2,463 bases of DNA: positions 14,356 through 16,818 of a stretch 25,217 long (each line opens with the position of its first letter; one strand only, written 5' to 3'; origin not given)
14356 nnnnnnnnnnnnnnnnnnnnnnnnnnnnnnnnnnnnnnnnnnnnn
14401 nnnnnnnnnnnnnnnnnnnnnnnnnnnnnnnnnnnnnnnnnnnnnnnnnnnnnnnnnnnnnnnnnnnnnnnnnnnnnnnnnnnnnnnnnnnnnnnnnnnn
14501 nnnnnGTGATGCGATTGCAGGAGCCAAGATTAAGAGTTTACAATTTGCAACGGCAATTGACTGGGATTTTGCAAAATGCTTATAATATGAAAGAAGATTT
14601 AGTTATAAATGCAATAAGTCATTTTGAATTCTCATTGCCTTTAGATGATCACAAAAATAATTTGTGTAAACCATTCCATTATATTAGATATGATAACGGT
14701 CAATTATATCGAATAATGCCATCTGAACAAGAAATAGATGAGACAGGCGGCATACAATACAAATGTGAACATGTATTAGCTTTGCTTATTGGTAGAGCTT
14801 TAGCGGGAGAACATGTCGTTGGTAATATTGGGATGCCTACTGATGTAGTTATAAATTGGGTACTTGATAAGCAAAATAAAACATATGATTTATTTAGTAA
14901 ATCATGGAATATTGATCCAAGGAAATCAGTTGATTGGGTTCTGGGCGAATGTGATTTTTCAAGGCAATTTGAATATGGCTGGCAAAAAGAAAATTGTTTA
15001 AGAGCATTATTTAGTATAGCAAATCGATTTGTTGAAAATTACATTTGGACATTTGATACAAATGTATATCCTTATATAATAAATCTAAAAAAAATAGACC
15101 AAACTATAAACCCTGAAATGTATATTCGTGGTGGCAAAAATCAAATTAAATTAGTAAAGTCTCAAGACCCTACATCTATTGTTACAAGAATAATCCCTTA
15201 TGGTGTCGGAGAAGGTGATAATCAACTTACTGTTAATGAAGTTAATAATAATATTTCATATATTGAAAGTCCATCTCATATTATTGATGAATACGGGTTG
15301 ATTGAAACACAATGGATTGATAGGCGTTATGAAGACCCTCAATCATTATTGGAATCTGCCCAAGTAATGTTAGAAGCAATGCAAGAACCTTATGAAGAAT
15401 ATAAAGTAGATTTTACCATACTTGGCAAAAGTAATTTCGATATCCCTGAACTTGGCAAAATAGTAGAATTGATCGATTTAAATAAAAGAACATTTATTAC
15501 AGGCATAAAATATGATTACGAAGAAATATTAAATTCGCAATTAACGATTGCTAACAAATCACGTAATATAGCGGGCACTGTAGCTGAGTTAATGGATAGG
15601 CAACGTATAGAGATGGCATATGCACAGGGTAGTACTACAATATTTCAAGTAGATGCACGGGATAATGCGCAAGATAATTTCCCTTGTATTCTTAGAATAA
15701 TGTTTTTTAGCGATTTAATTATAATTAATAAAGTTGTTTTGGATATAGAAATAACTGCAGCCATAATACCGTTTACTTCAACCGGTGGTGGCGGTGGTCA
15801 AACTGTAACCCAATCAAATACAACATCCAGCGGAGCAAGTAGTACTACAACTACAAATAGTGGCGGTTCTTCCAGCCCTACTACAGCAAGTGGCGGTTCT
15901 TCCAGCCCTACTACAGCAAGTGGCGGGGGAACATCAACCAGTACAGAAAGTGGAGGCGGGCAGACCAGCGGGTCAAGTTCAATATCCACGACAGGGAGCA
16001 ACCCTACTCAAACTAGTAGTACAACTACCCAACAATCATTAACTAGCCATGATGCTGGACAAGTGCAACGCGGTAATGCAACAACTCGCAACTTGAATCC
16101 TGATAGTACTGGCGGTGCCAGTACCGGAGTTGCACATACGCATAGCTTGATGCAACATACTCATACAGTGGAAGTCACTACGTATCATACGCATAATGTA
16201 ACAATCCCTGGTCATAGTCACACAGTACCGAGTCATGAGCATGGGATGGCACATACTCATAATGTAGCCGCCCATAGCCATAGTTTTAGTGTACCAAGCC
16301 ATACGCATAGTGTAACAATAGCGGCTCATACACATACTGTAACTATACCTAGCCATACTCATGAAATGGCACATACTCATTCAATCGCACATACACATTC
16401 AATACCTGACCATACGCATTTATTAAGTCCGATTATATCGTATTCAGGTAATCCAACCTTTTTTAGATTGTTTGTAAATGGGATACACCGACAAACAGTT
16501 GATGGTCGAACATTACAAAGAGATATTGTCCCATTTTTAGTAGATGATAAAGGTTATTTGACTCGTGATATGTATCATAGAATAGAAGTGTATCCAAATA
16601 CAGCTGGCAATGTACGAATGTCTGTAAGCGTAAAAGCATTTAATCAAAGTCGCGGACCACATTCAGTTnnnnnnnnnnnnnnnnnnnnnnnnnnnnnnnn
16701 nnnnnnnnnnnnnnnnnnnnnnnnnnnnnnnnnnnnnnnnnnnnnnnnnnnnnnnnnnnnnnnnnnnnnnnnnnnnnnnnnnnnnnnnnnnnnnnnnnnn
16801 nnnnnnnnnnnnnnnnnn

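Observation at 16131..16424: Tal C-terminus carries about 13 tandem H-x-H motifs behind a Ser/Thr/Gly linker: candidate metal-loaded beta-helical needle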

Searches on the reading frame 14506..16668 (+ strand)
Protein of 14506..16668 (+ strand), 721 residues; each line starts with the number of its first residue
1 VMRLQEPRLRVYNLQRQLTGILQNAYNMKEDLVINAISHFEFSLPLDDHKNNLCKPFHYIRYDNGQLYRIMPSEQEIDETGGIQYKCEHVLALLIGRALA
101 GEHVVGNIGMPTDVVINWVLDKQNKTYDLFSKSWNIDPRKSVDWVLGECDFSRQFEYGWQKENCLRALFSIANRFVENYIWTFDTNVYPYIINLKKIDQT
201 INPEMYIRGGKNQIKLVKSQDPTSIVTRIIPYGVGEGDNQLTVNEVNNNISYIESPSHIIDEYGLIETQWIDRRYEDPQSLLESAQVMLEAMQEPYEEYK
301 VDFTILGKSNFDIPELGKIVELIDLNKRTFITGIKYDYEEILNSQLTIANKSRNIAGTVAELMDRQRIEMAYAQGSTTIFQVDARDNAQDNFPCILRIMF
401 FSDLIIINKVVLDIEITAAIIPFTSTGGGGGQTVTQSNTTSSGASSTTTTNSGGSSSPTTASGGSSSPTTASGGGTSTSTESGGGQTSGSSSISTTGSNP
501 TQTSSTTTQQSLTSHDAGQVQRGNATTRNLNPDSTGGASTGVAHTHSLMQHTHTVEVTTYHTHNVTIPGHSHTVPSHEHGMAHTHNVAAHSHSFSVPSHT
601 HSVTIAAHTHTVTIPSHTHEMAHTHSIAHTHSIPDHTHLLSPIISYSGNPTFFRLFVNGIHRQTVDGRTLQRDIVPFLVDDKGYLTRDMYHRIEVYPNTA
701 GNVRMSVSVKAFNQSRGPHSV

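Call 4: search_protein_families(library=pfam, proteins=[window:14506-16668:+], max_evalue=1)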
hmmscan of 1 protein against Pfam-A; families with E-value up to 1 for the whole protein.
window:14506-16668:+ (721 aa): 2 families
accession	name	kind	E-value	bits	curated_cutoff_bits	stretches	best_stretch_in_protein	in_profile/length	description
PF06605.17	Prophage_tail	-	2e-20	74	31.3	1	142-361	34-249/250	Prophage endopeptidase tail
PF18994.6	Prophage_tailD1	-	0.00078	20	23.6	1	11-84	3-79/84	Prophage endopeptidase tail N-terminal domain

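Call 5: search_protein_families(library=phrogs, proteins=[window:14506-16668:+], max_evalue=0.01)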
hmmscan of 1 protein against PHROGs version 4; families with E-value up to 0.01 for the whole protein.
window:14506-16668:+ (721 aa): 5 families
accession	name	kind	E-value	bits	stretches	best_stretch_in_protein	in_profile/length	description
phrog_4311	-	head and packaging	1.7e-129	434.2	1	9-718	2-648/651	minor head protein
phrog_22322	-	tail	1.1e-12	48.3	2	144-349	126-341/562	tail protein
phrog_3558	-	tail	4e-10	39.7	1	207-355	215-379/1047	tail protein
phrog_18110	-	unknown function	6e-08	32.6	1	220-326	184-286/567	-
phrog_6211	-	tail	0.0065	15.4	0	265-352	417-512/1168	minor tail protein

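Call 6: search_dna_similar(query=window:14506-16668:+, collection=phages, mode=protein, max_rows=40)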
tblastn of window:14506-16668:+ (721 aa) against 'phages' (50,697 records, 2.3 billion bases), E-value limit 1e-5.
Records with a match: 19; places in all: 19; records where one place covers at least 80% of the query: 0.
Best place of each record, by identity: <60% 19.
By first word of the organism name: Enterococcus 7; Bacillus 4; Bacteriophage 2; Escherichia 2; Halomonas 1; Caldibacillus 1; Enterococcal 1; Aeromonas 1.
By host as written in the record: Enterococcus faecalis 7; - 3; Bacillus halmapalus DSM 29712 2; Bacillus anthracis 2; Escherichia coli 2; Halomonas sp. H5 1; Caldibacillus debilis GB1 1; Aeromonas hydrophila A050 1.
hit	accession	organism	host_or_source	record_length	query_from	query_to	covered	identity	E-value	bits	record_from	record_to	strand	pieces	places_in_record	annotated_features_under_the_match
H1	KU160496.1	Bacillus phage vB_BhaS-171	Bacillus halmapalus DSM 29712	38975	9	721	76%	35.4%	1e-61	315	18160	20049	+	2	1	hypothetical protein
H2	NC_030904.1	Bacillus phage vB_BhaS-171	Bacillus halmapalus DSM 29712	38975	9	721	76%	35.4%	1e-61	315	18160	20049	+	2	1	minor head protein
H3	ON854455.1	Halomonas phage YPHTV-1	Halomonas sp. H5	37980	9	716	78%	32.6%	5e-53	288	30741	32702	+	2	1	prophage endopeptidase tail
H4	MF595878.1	Caldibacillus phage CBP1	Caldibacillus debilis GB1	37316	9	715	74%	33.0%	9e-50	268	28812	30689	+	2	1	none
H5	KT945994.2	Enterococcus phage vB_EfaS_IME197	Enterococcus faecalis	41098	9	716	76%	31.3%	2e-52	274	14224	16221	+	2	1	putative structural protein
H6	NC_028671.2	Enterococcus phage vB_EfaS_IME197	Enterococcus faecalis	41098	9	716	76%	31.3%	2e-52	274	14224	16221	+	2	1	minor head protein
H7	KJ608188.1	Enterococcus phage EFC-1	Enterococcus faecalis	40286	9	716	76%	31.3%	2e-52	273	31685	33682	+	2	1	minor structural protein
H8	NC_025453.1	Enterococcus phage EFC-1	Enterococcus faecalis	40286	9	716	76%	31.3%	2e-52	273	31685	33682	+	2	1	minor head protein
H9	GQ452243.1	Enterococcus phage phiEf11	Enterococcus faecalis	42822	9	716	76%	31.3%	1e-51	274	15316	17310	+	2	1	putative phage structural protein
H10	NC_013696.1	Enterococcus phage phiEf11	Enterococcus faecalis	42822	9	716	76%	31.3%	1e-51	274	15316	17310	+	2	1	minor head protein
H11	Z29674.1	Enterococcal phage FC1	-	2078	9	716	76%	30.8%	4e-49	255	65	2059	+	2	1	74kDa protein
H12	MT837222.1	Bacteriophage sp.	human fecal samples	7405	8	717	78%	30.0%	2e-45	251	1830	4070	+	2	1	record has no annotation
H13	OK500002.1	Bacillus phage vB_BanS_Athena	Bacillus anthracis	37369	9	415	56%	32.0%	6e-54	207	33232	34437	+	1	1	putative minor structural protein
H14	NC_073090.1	Bacillus phage vB_BanS_Athena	Bacillus anthracis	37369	9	415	56%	32.0%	6e-54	207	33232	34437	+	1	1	putative minor structural protein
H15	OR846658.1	Enterococcus phage Efs 1-1-1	Enterococcus faecalis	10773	9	418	57%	30.0%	1e-45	182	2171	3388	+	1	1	record has no annotation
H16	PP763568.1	Aeromonas phage phiA050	Aeromonas hydrophila A050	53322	568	645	11%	52.6%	1e-12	78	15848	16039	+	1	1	none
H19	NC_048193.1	Escherichia phage PTXU04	Escherichia coli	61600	570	658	12%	33.0%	7e-6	56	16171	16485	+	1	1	hypothetical protein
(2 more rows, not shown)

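Call 7: search_solved_structures(query=window:14506-16668:+, max_evalue=1, show_alignments=3)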
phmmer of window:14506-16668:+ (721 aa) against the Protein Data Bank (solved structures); distinct sequences matched with E-value up to 1: 2.
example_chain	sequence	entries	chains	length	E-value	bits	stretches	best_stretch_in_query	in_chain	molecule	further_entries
1oqy_A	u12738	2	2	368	0.14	13.8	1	386-503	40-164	UV excision repair protein RAD23 homolog A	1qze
2xgf_A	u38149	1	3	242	0.14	13.7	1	516-622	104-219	LONG TAIL FIBER PROTEIN P37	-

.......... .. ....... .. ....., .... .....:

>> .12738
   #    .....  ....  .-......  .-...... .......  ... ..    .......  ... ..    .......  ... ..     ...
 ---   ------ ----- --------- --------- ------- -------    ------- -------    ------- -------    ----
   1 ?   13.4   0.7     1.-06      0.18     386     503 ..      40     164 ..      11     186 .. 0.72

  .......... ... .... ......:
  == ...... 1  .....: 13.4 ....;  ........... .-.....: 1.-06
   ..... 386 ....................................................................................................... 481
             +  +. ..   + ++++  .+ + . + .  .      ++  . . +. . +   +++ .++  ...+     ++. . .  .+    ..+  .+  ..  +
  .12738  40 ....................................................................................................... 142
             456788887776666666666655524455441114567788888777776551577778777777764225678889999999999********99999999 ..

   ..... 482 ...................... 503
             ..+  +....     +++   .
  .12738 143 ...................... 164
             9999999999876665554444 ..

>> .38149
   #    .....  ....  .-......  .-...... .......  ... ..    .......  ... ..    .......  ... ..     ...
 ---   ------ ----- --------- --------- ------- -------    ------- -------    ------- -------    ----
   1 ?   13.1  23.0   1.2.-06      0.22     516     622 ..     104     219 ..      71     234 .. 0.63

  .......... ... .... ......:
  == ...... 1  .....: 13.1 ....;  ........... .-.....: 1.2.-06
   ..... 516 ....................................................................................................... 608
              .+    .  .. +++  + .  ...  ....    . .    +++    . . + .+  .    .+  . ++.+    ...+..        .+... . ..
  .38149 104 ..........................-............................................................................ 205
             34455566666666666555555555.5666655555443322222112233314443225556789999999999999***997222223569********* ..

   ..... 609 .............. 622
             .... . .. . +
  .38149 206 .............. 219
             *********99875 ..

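Call 8: get_annotated_region(hit=H2, flank=6000)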
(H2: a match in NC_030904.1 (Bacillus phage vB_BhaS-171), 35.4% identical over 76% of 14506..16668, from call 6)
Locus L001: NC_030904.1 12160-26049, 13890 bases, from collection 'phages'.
description: Bacillus phage vB_BhaS-171, complete genome.
organism: Bacillus phage vB_BhaS-171 (NCBI taxid 1775140)
taxonomy: Viruses; Duplodnaviria; Heunggongvirae; Uroviricota; Caudoviricetes
host: Bacillus halmapalus DSM 29712; source: Lake Elmenteita; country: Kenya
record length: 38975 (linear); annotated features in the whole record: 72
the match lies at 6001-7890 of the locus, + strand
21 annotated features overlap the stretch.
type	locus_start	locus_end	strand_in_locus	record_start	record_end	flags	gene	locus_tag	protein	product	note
CDS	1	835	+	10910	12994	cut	-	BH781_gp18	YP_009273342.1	tail length tape measure protein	conserved domain tape_meas_TP901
CDS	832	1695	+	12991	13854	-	-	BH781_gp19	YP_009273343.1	hypothetical protein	similar to hypothetical protein GPGV1_gp30 [Geobacillus phage GBSV1]; conserved domain Sipho_tail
CDS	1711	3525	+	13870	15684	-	-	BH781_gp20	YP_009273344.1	GDSL-like lipase/acylhydrolase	similar to lysophospholipase L1-related esterase [Clostridium phage phiCP34O]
CDS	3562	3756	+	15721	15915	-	-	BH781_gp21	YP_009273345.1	hypothetical protein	-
CDS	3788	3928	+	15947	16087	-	-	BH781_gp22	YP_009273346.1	hypothetical protein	-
regulatory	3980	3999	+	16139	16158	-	-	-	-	terminator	putative transcriptional terminator, -12.20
CDS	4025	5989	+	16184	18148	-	-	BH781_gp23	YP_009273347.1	tail spike protein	similar to gp18.3 [Bacillus phage SPO1]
CDS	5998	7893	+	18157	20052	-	-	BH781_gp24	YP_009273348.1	minor head protein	similar to putative phage structural protein [Enterococcus phage phiEf11]; conserved domain put_anti_recept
CDS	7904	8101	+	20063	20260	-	-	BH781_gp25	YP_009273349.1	hypothetical protein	-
CDS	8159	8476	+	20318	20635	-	-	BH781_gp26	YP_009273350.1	hypothetical protein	-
CDS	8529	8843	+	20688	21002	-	-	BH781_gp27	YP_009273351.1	hypothetical protein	similar to hypothetical protein BCBBV1cgp56 [Bacillus phage BCJA1c]; 1 TMD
CDS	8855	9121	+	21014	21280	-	-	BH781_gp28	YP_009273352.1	holin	similar to holin [Staphylococcus phage IME-SA4]; conserved domain Phage_holin_5, 2-3 TMD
CDS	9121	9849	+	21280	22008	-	-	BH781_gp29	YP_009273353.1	endolysin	similar to N-acetylmuramoyl-L-alanine amidase [Geobacillus caldoxylosilyticus] and to bacteriophage SPbeta ...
regulatory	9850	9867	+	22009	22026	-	-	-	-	terminator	putative transcriptional terminator, -12.10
CDS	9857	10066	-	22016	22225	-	-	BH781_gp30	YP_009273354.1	helix-turn-helix domain protein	similar to transcriptional regulator [Paenibacillus phage Davies]; conserved domain HTH_XRE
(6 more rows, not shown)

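Call 9: get_annotated_region(hit=H10, flank=6000)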
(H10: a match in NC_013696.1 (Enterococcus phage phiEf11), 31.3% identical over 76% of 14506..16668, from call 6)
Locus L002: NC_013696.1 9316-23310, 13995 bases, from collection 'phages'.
description: Enterococcus phage phiEf11, complete genome.
organism: Enterococcus phage phiEf11 (NCBI taxid 663241)
taxonomy: Viruses; Duplodnaviria; Heunggongvirae; Uroviricota; Caudoviricetes
host: Enterococcus faecalis; source: -; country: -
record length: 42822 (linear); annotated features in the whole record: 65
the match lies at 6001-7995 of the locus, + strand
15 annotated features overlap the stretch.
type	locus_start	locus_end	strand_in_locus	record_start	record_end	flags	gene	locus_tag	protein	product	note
CDS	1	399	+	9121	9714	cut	-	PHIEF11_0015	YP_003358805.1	major tail protein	similar to INSD accession CAA59191.1; match to protein family HMM PF06199; match to protein family HMM TIGR02126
CDS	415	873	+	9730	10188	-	-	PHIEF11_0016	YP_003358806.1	major tail protein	similar to INSD accession AAX90707.1; similar to INSD accession BAB21741.1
CDS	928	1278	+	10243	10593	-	-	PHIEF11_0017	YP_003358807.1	tail chaperone protein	similar to INSD accession AAT87690.1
CDS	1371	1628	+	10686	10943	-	-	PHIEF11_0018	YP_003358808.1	tail assembly chaperone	similar to INSD accession ABJ70676.1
CDS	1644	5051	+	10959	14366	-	-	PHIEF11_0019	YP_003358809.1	tail length tape measure protein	similar to INSD accession AAO81743.1; similar to INSD accession AAU85096.1; match to protein family HMM TIGR02675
CDS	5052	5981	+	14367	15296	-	-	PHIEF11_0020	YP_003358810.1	minor tail protein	similar to INSD accession AAO81082.1; match to protein family HMM TIGR01633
CDS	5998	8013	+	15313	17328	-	-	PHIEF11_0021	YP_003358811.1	minor head protein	similar to INSD accession AAO81083.1; similar to INSD accession CAA82772.1; similar to RefSeq accession NP_843020.1; ...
CDS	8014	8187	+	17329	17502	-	-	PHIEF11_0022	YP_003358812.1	hypothetical protein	identified by glimmer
CDS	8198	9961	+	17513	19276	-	-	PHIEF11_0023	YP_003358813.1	hypothetical protein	similar to INSD accession AAO81084.1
CDS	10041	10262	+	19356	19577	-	-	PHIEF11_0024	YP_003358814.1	hypothetical protein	similar to INSD accession ABT18013.1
CDS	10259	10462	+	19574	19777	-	-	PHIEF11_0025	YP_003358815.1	holin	similar to INSD accession AAG24367.1; similar to INSD accession AAO82498.1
CDS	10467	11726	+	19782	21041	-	-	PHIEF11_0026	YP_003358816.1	endolysin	similar to INSD accession AAO82497.1; match to protein family HMM PF01183; match to protein family HMM PF01476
CDS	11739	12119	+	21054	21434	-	-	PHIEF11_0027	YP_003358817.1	putative phage autolysin regulator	-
CDS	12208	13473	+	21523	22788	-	-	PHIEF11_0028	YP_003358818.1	peptidoglycan DD-metalloendopeptidase family protein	similar to INSD accession AAM99497.1; similar to INSD accession BAF81277.1; match to protein family HMM PF01551; match ...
CDS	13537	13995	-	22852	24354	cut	-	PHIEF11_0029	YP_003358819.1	glucosyltransferase domain-containing protein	similar to INSD accession ABJ70761.1; similar to INSD accession CAL96902.1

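Call 10: get_annotated_region(hit=H16, flank=4000)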
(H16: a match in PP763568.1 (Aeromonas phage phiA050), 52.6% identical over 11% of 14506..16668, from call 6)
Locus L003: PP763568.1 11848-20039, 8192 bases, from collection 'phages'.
description: Aeromonas phage phiA050, complete genome.
organism: Aeromonas phage phiA050 (NCBI taxid 3145029)
taxonomy: Viruses; Duplodnaviria; Heunggongvirae; Uroviricota; Caudoviricetes
host: Aeromonas hydrophila A050; source: eel and tilapia farms; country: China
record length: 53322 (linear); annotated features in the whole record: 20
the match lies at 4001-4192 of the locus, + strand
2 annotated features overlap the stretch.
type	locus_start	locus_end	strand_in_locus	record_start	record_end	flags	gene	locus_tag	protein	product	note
CDS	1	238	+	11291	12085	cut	-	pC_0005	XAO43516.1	hypothetical protein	-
CDS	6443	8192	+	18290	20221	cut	-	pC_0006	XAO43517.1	DNA-dependent RNA polymerase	-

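Call 11: get_annotated_region(hit=H19, flank=4000)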
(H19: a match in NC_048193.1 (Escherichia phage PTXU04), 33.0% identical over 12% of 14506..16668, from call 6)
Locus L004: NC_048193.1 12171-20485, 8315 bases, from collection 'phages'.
description: Escherichia phage vB_EcoP_PTXU04, complete genome.
organism: Escherichia phage PTXU04 (NCBI taxid 2508206)
taxonomy: Viruses; Duplodnaviria; Heunggongvirae; Uroviricota; Caudoviricetes; Xuquatrovirus; Xuquatrovirus PTXU04
host: Escherichia coli; source: sewage; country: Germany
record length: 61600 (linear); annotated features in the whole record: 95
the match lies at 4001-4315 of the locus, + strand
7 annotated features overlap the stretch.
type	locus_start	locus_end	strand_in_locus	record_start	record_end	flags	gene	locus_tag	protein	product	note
CDS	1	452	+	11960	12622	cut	-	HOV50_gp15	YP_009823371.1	hypothetical protein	weakly similar to head completion adaptor [Vibrio phage 1.232.O._10N.261.51.E11]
CDS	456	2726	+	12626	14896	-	-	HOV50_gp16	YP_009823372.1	hypothetical protein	similar to head-closure protein [Vibrio phage 1.232.O._10N.261.51.E11]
CDS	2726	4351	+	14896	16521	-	-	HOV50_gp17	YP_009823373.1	hypothetical protein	partial similarity to tail fiber protein [Citrobacter phage Michonne]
CDS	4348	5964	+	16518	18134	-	-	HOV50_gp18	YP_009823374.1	hypothetical protein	partial similarity to baseplate wedge subunit and tail pin [Citrobacter phage Moogle]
CDS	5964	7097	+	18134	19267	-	-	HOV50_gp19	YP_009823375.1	hypothetical protein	-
CDS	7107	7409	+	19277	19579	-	-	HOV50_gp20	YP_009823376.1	hypothetical protein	weak similarity to hypothetical protein NVP1232O_24 [Vibrio phage 1.232.O._10N.261.51.E11]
CDS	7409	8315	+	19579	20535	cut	-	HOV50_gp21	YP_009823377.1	hypothetical protein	-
